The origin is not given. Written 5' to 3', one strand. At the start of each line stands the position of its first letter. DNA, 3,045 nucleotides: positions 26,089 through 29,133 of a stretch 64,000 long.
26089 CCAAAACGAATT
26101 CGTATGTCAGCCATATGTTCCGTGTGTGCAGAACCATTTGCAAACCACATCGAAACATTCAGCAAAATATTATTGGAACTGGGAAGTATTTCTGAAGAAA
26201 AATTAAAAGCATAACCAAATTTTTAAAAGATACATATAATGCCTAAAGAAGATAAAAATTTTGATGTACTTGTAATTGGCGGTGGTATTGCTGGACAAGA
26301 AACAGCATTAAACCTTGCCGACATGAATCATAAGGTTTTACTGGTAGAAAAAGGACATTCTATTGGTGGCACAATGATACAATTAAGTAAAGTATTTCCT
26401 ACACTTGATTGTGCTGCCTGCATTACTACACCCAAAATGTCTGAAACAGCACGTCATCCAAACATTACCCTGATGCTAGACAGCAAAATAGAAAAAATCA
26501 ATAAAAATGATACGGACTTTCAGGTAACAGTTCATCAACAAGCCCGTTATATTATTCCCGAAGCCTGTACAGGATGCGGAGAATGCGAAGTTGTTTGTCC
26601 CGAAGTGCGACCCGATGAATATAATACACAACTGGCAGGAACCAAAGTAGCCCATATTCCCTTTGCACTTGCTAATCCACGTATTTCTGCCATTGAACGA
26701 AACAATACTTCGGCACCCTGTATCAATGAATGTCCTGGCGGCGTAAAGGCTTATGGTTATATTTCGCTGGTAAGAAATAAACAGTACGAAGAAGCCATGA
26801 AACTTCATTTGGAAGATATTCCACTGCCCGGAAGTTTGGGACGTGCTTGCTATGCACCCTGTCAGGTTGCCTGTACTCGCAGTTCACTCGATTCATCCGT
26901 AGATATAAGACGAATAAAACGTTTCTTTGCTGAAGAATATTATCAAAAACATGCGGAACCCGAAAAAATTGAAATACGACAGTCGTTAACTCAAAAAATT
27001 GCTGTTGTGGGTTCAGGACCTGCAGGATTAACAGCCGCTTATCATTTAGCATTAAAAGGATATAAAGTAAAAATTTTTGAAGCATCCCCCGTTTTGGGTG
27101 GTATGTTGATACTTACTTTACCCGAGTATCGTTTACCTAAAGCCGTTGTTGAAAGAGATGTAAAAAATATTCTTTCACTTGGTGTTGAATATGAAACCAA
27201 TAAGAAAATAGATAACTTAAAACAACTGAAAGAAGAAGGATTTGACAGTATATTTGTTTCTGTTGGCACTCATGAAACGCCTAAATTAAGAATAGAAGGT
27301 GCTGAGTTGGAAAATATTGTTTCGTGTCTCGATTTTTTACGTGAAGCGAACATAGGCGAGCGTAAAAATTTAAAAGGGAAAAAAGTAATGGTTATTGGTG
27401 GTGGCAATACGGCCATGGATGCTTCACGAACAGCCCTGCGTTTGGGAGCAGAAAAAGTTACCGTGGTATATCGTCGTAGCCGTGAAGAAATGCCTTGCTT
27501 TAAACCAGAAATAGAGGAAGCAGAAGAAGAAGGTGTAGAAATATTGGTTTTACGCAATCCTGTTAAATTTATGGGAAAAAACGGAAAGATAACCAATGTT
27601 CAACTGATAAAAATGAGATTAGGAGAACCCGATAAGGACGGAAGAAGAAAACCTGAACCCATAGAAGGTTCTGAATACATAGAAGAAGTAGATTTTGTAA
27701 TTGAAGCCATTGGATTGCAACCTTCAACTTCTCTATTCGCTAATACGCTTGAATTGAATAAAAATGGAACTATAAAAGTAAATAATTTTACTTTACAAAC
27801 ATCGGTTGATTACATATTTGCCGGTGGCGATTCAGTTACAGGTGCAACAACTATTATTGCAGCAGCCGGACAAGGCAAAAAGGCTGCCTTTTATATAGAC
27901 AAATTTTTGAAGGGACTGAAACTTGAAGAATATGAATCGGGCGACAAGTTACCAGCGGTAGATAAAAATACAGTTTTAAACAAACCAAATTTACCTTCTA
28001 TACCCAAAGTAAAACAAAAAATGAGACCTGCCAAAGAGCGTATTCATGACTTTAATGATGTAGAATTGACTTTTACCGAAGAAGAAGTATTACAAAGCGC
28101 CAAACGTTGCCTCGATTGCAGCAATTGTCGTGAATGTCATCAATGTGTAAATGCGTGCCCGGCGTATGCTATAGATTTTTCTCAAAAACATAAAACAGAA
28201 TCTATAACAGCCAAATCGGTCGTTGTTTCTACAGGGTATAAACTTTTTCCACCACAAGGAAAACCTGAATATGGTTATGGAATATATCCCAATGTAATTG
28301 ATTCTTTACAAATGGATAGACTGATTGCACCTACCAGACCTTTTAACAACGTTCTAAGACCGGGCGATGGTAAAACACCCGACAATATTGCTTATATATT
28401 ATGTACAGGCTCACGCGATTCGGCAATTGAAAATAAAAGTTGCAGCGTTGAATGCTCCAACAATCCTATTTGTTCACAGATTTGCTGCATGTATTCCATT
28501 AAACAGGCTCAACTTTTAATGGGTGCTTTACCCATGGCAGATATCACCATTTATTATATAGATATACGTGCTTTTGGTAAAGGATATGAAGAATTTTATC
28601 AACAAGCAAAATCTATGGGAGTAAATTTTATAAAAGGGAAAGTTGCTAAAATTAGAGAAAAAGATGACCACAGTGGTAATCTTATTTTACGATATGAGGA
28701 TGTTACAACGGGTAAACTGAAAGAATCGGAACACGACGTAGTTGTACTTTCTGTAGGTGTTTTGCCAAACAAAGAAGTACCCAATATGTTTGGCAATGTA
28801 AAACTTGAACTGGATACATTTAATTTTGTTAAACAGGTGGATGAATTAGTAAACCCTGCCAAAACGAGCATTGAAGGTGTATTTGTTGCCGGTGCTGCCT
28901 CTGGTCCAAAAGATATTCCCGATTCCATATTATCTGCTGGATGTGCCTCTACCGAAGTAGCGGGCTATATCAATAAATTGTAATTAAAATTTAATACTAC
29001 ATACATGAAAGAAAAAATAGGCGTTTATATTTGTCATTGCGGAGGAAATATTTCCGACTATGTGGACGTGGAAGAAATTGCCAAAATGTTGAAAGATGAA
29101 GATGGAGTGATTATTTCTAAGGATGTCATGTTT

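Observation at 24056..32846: Self-contained Qmo/Hdr-like flavin-bifurcation cluster with sulfur carriers in a Bacteroidota genome, lacking HdrB, AprAB and hydrogenase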

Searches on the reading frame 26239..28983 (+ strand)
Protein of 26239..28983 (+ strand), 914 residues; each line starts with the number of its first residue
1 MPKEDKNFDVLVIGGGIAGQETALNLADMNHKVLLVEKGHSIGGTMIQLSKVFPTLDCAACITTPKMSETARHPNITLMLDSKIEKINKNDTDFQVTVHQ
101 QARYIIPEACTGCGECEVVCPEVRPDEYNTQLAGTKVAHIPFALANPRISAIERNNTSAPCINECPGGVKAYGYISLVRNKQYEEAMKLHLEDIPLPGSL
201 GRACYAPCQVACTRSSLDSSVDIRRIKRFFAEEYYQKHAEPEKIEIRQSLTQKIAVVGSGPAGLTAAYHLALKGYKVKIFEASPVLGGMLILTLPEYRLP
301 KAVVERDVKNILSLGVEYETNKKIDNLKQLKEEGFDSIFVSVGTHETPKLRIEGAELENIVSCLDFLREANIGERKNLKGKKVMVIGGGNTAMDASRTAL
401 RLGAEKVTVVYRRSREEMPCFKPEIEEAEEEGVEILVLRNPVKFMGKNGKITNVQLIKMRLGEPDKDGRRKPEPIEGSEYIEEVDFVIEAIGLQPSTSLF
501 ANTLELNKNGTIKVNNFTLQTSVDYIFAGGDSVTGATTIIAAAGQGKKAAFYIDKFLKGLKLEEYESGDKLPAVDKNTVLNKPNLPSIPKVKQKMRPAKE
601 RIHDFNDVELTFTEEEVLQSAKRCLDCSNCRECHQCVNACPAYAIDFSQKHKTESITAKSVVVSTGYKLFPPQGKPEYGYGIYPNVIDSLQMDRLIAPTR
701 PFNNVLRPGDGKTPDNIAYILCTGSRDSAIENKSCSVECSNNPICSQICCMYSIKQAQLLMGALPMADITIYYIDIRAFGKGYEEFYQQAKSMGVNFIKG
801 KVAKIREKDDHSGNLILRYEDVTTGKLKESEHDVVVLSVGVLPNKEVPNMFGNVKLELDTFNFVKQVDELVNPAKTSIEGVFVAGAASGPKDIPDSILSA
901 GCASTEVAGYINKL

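Call 3: search_protein_families(library=pfam, proteins=[window:26239-28983:+], max_evalue=0.01)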
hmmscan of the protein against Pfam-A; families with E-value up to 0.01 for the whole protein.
window:26239-28983:+ (914 aa): 30 families (the best 25 are shown)
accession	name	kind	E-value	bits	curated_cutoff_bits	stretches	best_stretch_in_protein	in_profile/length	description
PF07992.20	Pyr_redox_2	-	5e-53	180.9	26.1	3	253-546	2-291/291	Pyridine nucleotide-disulphide oxidoreductase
PF13738.12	Pyr_redox_3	-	1.7e-21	77.2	30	2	337-530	127-305/305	Pyridine nucleotide-disulphide oxidoreductase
PF12831.13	FAD_oxidored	-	2.1e-17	64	27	2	9-46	1-38/416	FAD dependent oxidoreductase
PF01266.30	DAO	-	2.8e-16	60.5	27.9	2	9-45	1-38/353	FAD dependent oxidoreductase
PF13450.12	NAD_binding_8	-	4.3e-16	59.4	21.9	2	256-289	1-34/68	NAD(P)-binding Rossmann-like domain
PF14691.11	Fer4_20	-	1.4e-15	57.5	25.8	2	158-237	29-111/113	Dihydroprymidine dehydrogenase domain II, 4Fe-4S cluster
PF00070.33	Pyr_redox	-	5.8e-15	56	22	2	382-456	1-79/82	Pyridine nucleotide-disulphide oxidoreductase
PF01946.23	Thi4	-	6.6e-13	48.9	26.2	1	251-322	17-88/235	Thi4 family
PF00890.30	FAD_binding_2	-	5.1e-12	46.1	20.4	2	9-45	1-37/414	FAD binding domain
PF03486.20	HI0933_like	-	9.4e-11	42.1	50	2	253-288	2-37/244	HI0933-like protein Rossmann domain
PF01134.28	GIDA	-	1.3e-10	41.3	22.1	1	9-41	1-34/391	Glucose inhibited division protein A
PF01262.27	AlaDh_PNT_C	-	7.9e-09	35.7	23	0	379-413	27-60/214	Alanine dehydrogenase/PNT, C-terminal domain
PF13241.12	NAD_binding_7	-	2.9e-08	34.7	22.1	1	377-422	4-41/104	Putative NAD(P)-binding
PF01593.30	Amino_oxidase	-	4.7e-07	29.9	19.8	1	262-288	2-28/443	Flavin containing amine oxidoreductase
PF01488.26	Shikimate_DH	-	3.1e-05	24.5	24.3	0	376-414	8-46/138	Shikimate / quinate 5-dehydrogenase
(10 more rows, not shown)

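Call 4: search_protein_families(library=ncbifam, proteins=[window:26239-28983:+], max_evalue=0.01)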
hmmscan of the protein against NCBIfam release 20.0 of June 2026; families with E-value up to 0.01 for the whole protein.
window:26239-28983:+ (914 aa): 189 families (the best 25 are shown)
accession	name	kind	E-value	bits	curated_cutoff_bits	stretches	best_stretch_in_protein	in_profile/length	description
NF009410.0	PRK12771.1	subfamily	1.3e-149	499.4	516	2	154-654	43-538/566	NAD(P)-binding protein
NF040770.1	hetero_SS_HdrA2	exception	8.9e-136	454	1100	3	623-908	283-557/777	CoB-CoM heterodisulfide reductase HdrA2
NF009454.0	PRK12814.1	equivalog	3.3e-125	419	916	1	156-650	99-596/657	putative NADPH-dependent glutamate synthase small subunit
NF009414.0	PRK12778.1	equivalog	1.4e-119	400.5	1103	2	158-558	336-750/752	bifunctional dihydroorotate dehydrogenase B NAD binding subunit/NADPH-dependent glutamate synthase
TIGR03315.1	Se_ygfK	equivalog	2.9e-103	346.1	835.3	1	159-644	445-901/1012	putative selenate reductase subunit YgfK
NF041778.1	hetero_SS_HdrA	equivalog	2.3e-101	339.9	1400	2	623-911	294-570/771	ferredoxin:CoB-CoM heterodisulfide reductase subunit HdrA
TIGR01316.1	gltA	equivalog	3.1e-100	336.1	471.75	2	156-557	33-449/449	NADPH-dependent glutamate synthase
NF041891.1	hdrA_Methbact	equivalog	1.7e-93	314.3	1300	3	624-912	281-557/762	ferredoxin:CoB-CoM heterodisulfide reductase subunit HdrA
NF010590.0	PRK13984.1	equivalog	7.2e-84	282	946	2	157-559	194-608/611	putative oxidoreductase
NF009409.0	PRK12770.1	subfamily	1.1e-81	274.7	343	2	248-559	15-352/360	putative glutamate synthase subunit beta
TIGR01318.1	gltD_gamma_fam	subfamily_domain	2.8e-81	273.4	482.95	1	159-557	48-465/467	glutamate synthase, small subunit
NF009413.0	PRK12775.1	equivalog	2.9e-77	260.4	1895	2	159-559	339-756/1006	putative trifunctional 2-polyprenylphenol hydroxylase/glutamate synthase subunit beta/ferritin domain-containing protein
NF009415.0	PRK12779.1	equivalog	8.4e-76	255.6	1519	1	164-554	213-623/944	putative bifunctional glutamate synthase subunit beta/2-polyprenylphenol hydroxylase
NF009408.0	PRK12769.1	equivalog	3.9e-75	253.3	1003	1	164-558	239-652/659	formate-dependent uric acid utilization protein AegA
TIGR01317.1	GOGAT_sm_gam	subfamily_domain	1.4e-64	218.7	447.7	2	165-559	58-480/485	glutamate synthase small subunit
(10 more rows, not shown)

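Call 8: find_homologous_proteins(query=window:26239-28983:+, max_evalue=1e-20)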
Query window:26239-28983:+ (914 aa): 7999 proteins with E <= 1e-20 among 8000 candidates; the best 120 are listed.
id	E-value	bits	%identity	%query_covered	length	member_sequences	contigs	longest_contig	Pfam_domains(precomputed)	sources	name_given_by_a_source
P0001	0.0e+0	2081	100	100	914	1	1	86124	PF13241.13,PF13450.13,PF07992.21,PF00070.34,PF03486.21,PF01134.29,PF12831.14,PF01946.24,PF01266.31,PF01593.31,PF14691.12,PF00890.31,PF13738.13,PF01262.28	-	-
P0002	0.0e+0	1787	85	100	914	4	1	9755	PF13241.13,PF13450.13,PF07992.21,PF00070.34,PF03486.21,PF01134.29,PF12831.14,PF01946.24,PF01266.31,PF14691.12,PF00890.31,PF13738.13,PF01262.28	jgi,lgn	jgi:heterodisulfide reductase subunit A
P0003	0.0e+0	1721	81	100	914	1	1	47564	PF13241.13,PF13450.13,PF07992.21,PF00070.34,PF03486.21,PF01134.29,PF12831.14,PF01946.24,PF01266.31,PF01593.31,PF14691.12,PF00890.31,PF13738.13,PF01262.28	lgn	-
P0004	0.0e+0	1669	78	100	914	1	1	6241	PF13241.13,PF13450.13,PF07992.21,PF00070.34,PF03486.21,PF01134.29,PF12831.14,PF01946.24,PF01266.31,PF01593.31,PF14691.12,PF00890.31,PF13738.13,PF01262.28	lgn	-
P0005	0.0e+0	1659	78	100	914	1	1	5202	PF13241.13,PF13450.13,PF07992.21,PF00070.34,PF03486.21,PF01134.29,PF12831.14,PF01946.24,PF01266.31,PF01593.31,PF14691.12,PF00890.31,PF13738.13,PF01262.28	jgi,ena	jgi:heterodisulfide reductase subunit A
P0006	0.0e+0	1655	78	100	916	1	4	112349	PF13241.13,PF13450.13,PF07992.21,PF00070.34,PF03486.21,PF01134.29,PF12831.14,PF01946.24,PF01266.31,PF14691.12,PF00890.31,PF13738.13,PF01262.28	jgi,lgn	jgi:heterodisulfide reductase subunit A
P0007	0.0e+0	1652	78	100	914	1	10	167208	PF13241.13,PF13450.13,PF07992.21,PF00070.34,PF03486.21,PF01134.29,PF12831.14,PF01946.24,PF01266.31,PF01593.31,PF14691.12,PF00890.31,PF13738.13,PF01262.28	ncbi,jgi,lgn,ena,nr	ncbi:MAG: glutamate synthase [Bacteroidetes bacterium GWC2_33_15]|nr:MAG: glutamate synthase [Bacter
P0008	0.0e+0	1652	78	100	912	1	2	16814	PF13241.13,PF13450.13,PF07992.21,PF00070.34,PF03486.21,PF01134.29,PF12831.14,PF01946.24,PF01266.31,PF01593.31,PF14691.12,PF00890.31,PF13738.13,PF01262.28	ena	-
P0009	0.0e+0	1650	78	100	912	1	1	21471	PF13241.13,PF13450.13,PF07992.21,PF00070.34,PF03486.21,PF01134.29,PF12831.14,PF01946.24,PF01266.31,PF01593.31,PF14691.12,PF00890.31,PF13738.13,PF01262.28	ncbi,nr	ncbi:MAG: hypothetical protein A2041_05725 [Bacteroidetes bacterium GWA2_31_9b]|nr:MAG: hypothetical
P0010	0.0e+0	1650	78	100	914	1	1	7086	PF13241.13,PF13450.13,PF07992.21,PF00070.34,PF03486.21,PF01134.29,PF12831.14,PF01946.24,PF01266.31,PF01593.31,PF14691.12,PF00890.31,PF13738.13,PF01262.28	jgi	-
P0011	0.0e+0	1649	78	100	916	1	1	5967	PF13241.13,PF13450.13,PF07992.21,PF00070.34,PF03486.21,PF01134.29,PF12831.14,PF01946.24,PF01266.31,PF14691.12,PF00890.31,PF13738.13,PF01262.28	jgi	-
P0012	0.0e+0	1649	77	100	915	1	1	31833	PF13241.13,PF13450.13,PF07992.21,PF00070.34,PF03486.21,PF01134.29,PF12831.14,PF01946.24,PF01266.31,PF01593.31,PF14691.12,PF00890.31,PF13738.13,PF01262.28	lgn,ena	-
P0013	0.0e+0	1648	78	100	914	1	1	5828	PF13241.13,PF13450.13,PF07992.21,PF00070.34,PF03486.21,PF01134.29,PF12831.14,PF01946.24,PF01266.31,PF01593.31,PF14691.12,PF00890.31,PF13738.13,PF01262.28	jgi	-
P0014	0.0e+0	1644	77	100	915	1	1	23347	PF13241.13,PF13450.13,PF07992.21,PF00070.34,PF03486.21,PF01134.29,PF12831.14,PF01946.24,PF01266.31,PF01593.31,PF14691.12,PF00890.31,PF13738.13,PF01262.28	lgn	-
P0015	0.0e+0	1643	77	100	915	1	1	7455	PF13241.13,PF13450.13,PF07992.21,PF00070.34,PF03486.21,PF12838.13,PF01134.29,PF12831.14,PF01946.24,PF01266.31,PF01593.31,PF14691.12,PF00890.31,PF00037.33,PF13738.13,PF01262.28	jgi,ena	-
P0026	0.0e+0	1601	76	100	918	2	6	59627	PF13241.13,PF13450.13,PF07992.21,PF00070.34,PF03486.21,PF01134.29,PF12831.14,PF01946.24,PF01266.31,PF01593.31,PF14691.12,PF00890.31,PF13738.13,PF01262.28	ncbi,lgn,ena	-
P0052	0.0e+0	1569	74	100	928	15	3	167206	PF13241.13,PF13450.13,PF07992.21,PF00070.34,PF03486.21,PF01134.29,PF12831.14,PF01946.24,PF01266.31,PF14691.12,PF00890.31,PF13738.13,PF01262.28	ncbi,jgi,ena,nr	ncbi:MAG TPA: glutamate synthase [Rikenellaceae bacterium]|nr:MAG: glutamate synthase [Bacteroidetes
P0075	0.0e+0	1547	73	100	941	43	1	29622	PF13241.13,PF13450.13,PF07992.21,PF00070.34,PF03486.21,PF12838.13,PF01134.29,PF12831.14,PF01946.24,PF01266.31,PF01593.31,PF14691.12,PF00890.31,PF13738.13,PF01262.28,PF01488.27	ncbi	ncbi:MAG: FAD-dependent oxidoreductase [Paludibacter sp.]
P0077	0.0e+0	1545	74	100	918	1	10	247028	PF13241.13,PF13450.13,PF07992.21,PF00070.34,PF03486.21,PF01134.29,PF12831.14,PF01946.24,PF01266.31,PF01593.31,PF14691.12,PF00890.31,PF13738.13,PF01262.28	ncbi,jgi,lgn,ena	-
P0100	0.0e+0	1534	73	100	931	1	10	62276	PF13241.13,PF13450.13,PF07992.21,PF00070.34,PF03486.21,PF01134.29,PF12831.14,PF01946.24,PF01266.31,PF14691.12,PF00890.31,PF13738.13,PF01262.28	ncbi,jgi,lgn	-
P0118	0.0e+0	1527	71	100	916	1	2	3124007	PF13241.13,PF13450.13,PF07992.21,PF00070.34,PF03486.21,PF01134.29,PF01494.26,PF12831.14,PF01946.24,PF01266.31,PF01593.31,PF14691.12,PF00890.31,PF13738.13,PF01262.28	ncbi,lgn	-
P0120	0.0e+0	1526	73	99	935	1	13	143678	PF13241.13,PF13450.13,PF07992.21,PF00070.34,PF03486.21,PF01134.29,PF12831.14,PF01946.24,PF01266.31,PF01593.31,PF14691.12,PF00890.31,PF13738.13,PF01262.28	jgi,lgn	-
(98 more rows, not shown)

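Call 10: find_related_loci(query=window:26239-28983:+, collection=genome_contigs, flank=10000)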
Query window:26239-28983:+ (914 aa) in genome_contigs; peptide patterns used: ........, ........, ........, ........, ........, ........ (x = any residue, [..] = any of these).
600 stretches matched a pattern (row limit reached: there are more); 577 encode a relative of the query (tblastn E <= 1e-3); the best 80 are kept; 80 distinct loci.
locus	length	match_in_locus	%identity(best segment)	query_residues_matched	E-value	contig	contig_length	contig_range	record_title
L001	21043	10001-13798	78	1-911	0e+0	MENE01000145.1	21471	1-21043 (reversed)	MAG: Bacteroidetes bacterium GWA2_31_9b gwa2_scaffold_5072, whole genome shotgun sequence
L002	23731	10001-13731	76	1-913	0e+0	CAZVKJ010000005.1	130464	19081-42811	MAG TPA_asm: uncultured Bacteroidales bacterium isolate SRP089250_co1_43 genome assembly, contig: NODE_103_length_130464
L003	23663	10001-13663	76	1-911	0e+0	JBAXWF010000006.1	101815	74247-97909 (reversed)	MAG: Bacteroidota bacterium isolate ELA706 MAG706_6, whole genome shotgun sequence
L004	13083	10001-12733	75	1-911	0e+0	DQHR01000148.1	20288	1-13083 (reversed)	MAG TPA_asm: Bacteroidales bacterium isolate UBA8529 contig_585466, whole genome shotgun sequence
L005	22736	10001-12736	75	1-913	0e+0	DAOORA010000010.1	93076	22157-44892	MAG TPA_asm: Bacteroidales bacterium isolate AMR_MDS_2557 NODE_228_length_93076_cov_22.818288, whole genome shotgun sequ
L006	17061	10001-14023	74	1-913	0e+0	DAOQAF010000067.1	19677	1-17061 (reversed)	MAG TPA_asm: Bacteroidales bacterium isolate AMR_MDS_1269 NODE_2874_length_19677_cov_11.237590, whole genome shotgun seq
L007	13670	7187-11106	75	1-911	0e+0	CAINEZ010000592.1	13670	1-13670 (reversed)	MAG: uncultured Bacteroidetes bacterium isolate AlinenLipids_bin-7249 genome assembly, contig: bin-7249:592/704, whole g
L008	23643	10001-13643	74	1-912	0e+0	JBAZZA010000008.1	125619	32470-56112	MAG: Bacteroidales bacterium isolate SO_2017_GW1_95 NODE_1033_length_125619_cov_1.644591_OW334_2017, whole genome shotgu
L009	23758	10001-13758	73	1-911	0e+0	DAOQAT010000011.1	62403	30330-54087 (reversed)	MAG TPA_asm: Bacteroidales bacterium isolate AMR_MDS_1255 NODE_333_length_62403_cov_6.840348, whole genome shotgun seque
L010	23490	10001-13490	73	1-914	0e+0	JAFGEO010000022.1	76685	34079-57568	MAG: Bacteroidales bacterium isolate Zod_Metabat.1236 k87_1147557, whole genome shotgun sequence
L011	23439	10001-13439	74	8-914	0e+0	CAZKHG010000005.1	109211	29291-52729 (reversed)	MAG TPA_asm: uncultured Rikenellaceae bacterium isolate SRP278314_co2_248 genome assembly, contig: NODE_302_length_10921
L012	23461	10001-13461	73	1-914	0e+0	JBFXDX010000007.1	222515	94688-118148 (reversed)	MAG: Bacteroidales bacterium isolate CA_2019_TPIn_102 NODE_198_length_222515_cov_9.537205_TPIn, whole genome shotgun seq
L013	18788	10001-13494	72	5-914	0e+0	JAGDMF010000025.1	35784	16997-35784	MAG: Bacteroidetes bacterium isolate CTSoil_032 scaffold_451, whole genome shotgun sequence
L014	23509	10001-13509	71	1-912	0e+0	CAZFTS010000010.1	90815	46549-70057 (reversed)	MAG TPA_asm: uncultured Muribaculaceae bacterium isolate SRP220891_co2_205 genome assembly, contig: NODE_302_length_9081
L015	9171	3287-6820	72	1-912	0e+0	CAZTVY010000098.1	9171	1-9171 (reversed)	MAG TPA_asm: uncultured Rikenellaceae bacterium isolate SRP216815_co1_224 genome assembly, contig: NODE_10459_length_917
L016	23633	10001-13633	74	8-913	0e+0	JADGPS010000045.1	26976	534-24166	MAG: Paludibacter sp. isolate Chersky.4_43 contig-100_281, whole genome shotgun sequence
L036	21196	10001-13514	70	1-912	0e+0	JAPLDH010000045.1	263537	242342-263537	MAG: Bacteroidetes bacterium isolate LacPavin_0419_WC90_MAG_42_101 LacPavin_0419_WC90_scaffold_453395, whole genome shot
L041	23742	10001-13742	72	3-913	0e+0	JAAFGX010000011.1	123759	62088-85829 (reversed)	MAG: Paludibacter sp. isolate Bin2_4 scaffold_161, whole genome shotgun sequence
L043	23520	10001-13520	69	1-912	0e+0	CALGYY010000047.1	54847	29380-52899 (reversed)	MAG TPA_asm: uncultured Bacteroidetes bacterium isolate SRR3330212_bin.90_CONCOCT_v1.1_MAG genome assembly, contig: ERZ7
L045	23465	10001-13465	68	1-912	0e+0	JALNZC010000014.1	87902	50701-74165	MAG: Bacteroidales bacterium isolate SO_2017_GW1 bin 88 NODE_1650_length_87902_cov_1.286631_OW334_2017, whole genome sho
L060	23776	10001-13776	61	8-912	0e+0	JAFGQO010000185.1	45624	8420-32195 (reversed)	MAG: Bacteroidales bacterium isolate Zod_Metabat.768 k87_11228224, whole genome shotgun sequence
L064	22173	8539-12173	59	4-914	0e+0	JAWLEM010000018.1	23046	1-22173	MAG: Bacteroidales bacterium isolate 20BLK6-1.bin.63 NODE_2047_length_23046_cov_13.217588, whole genome shotgun sequence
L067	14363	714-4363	59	6-911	0e+0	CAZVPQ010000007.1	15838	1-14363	MAG TPA_asm: uncultured Hyphomicrobiales bacterium isolate binchicken_co164_181 genome assembly, contig: NODE_783_length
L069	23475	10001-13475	61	5-913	0e+0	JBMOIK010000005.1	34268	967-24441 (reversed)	MAG: Rectinemataceae bacterium isolate Deming_bin.44 contig2559, whole genome shotgun sequence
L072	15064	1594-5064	61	3-913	0e+0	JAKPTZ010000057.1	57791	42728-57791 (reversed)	MAG: Deltaproteobacteria bacterium isolate USPA_maxbin.063 k141_1132384, whole genome shotgun sequence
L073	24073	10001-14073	59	6-911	0e+0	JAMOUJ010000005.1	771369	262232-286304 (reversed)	MAG: Candidatus Aminicenantes bacterium isolate PIR-30_maxbin2_scaf2bin.175 PIR-30_scaffold_1_c1, whole genome shotgun s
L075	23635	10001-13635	55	6-914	0e+0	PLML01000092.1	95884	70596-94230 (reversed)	MAG: Bacteroidales bacterium isolate fen_980 73.20120800_E3D.18_contig_112, whole genome shotgun sequence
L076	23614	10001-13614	59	11-914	0e+0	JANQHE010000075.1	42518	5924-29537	MAG: Bacteroidales bacterium isolate PL23b_bin.85 k99_1401201, whole genome shotgun sequence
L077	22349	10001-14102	54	7-914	0e+0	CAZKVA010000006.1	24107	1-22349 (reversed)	MAG TPA_asm: uncultured Actinomycetota bacterium isolate binchicken_co181_143 genome assembly, contig: NODE_3072_length_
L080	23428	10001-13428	54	1-913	0e+0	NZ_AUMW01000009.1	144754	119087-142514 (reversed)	Desulfotruncus alcoholivorax DSM 16058 H569DRAFT_scaffold00007.7_C, whole genome shotgun sequence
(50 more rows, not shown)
